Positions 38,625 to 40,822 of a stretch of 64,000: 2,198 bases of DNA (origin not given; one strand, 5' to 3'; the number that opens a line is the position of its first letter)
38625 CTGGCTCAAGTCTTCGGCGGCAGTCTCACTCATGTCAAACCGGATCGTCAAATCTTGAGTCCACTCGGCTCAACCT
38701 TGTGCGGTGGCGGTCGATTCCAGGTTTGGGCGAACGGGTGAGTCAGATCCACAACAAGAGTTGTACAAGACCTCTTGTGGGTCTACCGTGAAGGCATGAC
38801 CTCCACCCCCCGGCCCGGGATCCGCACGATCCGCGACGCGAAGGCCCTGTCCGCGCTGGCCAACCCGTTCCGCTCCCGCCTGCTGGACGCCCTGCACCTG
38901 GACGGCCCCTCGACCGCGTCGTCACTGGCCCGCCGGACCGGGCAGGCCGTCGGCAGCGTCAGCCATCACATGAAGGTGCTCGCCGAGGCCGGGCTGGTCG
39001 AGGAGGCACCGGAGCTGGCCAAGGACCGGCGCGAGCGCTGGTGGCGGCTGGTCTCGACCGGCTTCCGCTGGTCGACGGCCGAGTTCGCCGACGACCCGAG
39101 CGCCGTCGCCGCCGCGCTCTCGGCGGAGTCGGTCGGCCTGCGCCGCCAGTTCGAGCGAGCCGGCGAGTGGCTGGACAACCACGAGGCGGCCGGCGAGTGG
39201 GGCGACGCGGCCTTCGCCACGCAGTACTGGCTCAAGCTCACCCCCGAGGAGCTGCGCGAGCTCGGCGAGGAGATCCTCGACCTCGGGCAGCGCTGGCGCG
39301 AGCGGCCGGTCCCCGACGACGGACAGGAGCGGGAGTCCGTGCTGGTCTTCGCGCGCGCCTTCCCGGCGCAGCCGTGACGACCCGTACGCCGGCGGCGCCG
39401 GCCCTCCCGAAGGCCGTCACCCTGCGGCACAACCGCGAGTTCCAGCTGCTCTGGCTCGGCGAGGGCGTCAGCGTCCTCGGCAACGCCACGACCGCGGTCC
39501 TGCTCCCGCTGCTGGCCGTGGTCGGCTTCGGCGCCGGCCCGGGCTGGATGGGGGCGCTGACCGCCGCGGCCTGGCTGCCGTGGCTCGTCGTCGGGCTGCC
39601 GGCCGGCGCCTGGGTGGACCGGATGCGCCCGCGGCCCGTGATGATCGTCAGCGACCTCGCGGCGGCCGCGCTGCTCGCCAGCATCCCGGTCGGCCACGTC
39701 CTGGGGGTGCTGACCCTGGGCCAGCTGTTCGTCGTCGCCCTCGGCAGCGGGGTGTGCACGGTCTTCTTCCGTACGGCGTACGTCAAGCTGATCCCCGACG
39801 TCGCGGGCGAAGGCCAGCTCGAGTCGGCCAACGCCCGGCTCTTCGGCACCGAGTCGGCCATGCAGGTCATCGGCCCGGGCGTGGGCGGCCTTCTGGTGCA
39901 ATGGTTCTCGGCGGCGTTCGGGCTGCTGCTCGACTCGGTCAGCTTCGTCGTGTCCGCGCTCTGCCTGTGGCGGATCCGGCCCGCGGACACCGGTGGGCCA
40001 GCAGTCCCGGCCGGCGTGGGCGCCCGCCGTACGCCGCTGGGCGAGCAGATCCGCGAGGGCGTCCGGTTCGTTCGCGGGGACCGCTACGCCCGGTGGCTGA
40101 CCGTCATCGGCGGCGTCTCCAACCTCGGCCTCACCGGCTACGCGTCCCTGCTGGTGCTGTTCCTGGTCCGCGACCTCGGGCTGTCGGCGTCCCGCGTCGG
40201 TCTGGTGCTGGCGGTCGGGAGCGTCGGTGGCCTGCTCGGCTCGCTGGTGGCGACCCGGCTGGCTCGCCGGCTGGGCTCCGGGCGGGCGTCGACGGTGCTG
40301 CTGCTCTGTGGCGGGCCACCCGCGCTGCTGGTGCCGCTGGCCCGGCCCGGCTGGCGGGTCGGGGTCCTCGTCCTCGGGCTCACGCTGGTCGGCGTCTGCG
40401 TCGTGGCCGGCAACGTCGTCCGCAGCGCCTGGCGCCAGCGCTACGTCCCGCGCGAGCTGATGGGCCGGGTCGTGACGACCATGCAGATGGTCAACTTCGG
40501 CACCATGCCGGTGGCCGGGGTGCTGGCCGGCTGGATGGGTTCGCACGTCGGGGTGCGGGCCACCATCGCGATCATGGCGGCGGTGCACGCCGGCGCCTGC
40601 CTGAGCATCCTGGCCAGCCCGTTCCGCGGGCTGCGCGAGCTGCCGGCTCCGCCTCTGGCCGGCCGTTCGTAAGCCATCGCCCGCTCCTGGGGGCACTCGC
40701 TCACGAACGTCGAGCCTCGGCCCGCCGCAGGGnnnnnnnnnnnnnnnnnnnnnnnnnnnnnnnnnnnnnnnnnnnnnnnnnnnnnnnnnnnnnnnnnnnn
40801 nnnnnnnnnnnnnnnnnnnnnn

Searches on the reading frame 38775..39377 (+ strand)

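Call 53: search_protein_families(library=pfam, proteins=[window:38775-39377:+], max_evalue=0.001)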
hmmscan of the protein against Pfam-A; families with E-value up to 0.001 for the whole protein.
window:38775-39377:+ (200 aa): 6 families
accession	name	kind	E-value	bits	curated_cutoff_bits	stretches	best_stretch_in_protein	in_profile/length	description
PF12840.13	HTH_20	-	3.7e-12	46.5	27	1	28-77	1-50/51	Helix-turn-helix domain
PF01022.26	HTH_5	-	1.1e-08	35.2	22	1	31-76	2-46/47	Bacterial regulatory protein, arsR family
PF25212.1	HVO_A0114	-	7.4e-07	29.3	27.6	1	19-77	10-68/84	HVO_A0114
PF13412.12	HTH_24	-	2.3e-06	27.5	21.9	1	33-76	5-48/48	Winged helix-turn-helix DNA-binding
PF12802.13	MarR_2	-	3.2e-06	27.6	27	1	34-86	8-60/61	MarR family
PF09339.16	HTH_IclR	-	0.00024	21.2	22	1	35-77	7-50/52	IclR helix-turn-helix domain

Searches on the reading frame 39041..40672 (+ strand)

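Call 53: search_protein_families(library=pfam, proteins=[window:39041-40672:+], max_evalue=0.001)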
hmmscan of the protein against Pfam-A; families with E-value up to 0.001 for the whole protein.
window:39041-40672:+ (543 aa): 2 families
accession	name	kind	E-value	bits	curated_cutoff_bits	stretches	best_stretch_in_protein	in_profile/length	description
PF07690.21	MFS_1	-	1.2e-29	103.8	33.4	2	137-486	1-340/347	Major Facilitator Superfamily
PF05977.19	MFS_3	-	2.8e-17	62.8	27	1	132-519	10-386/524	Transmembrane secretion effector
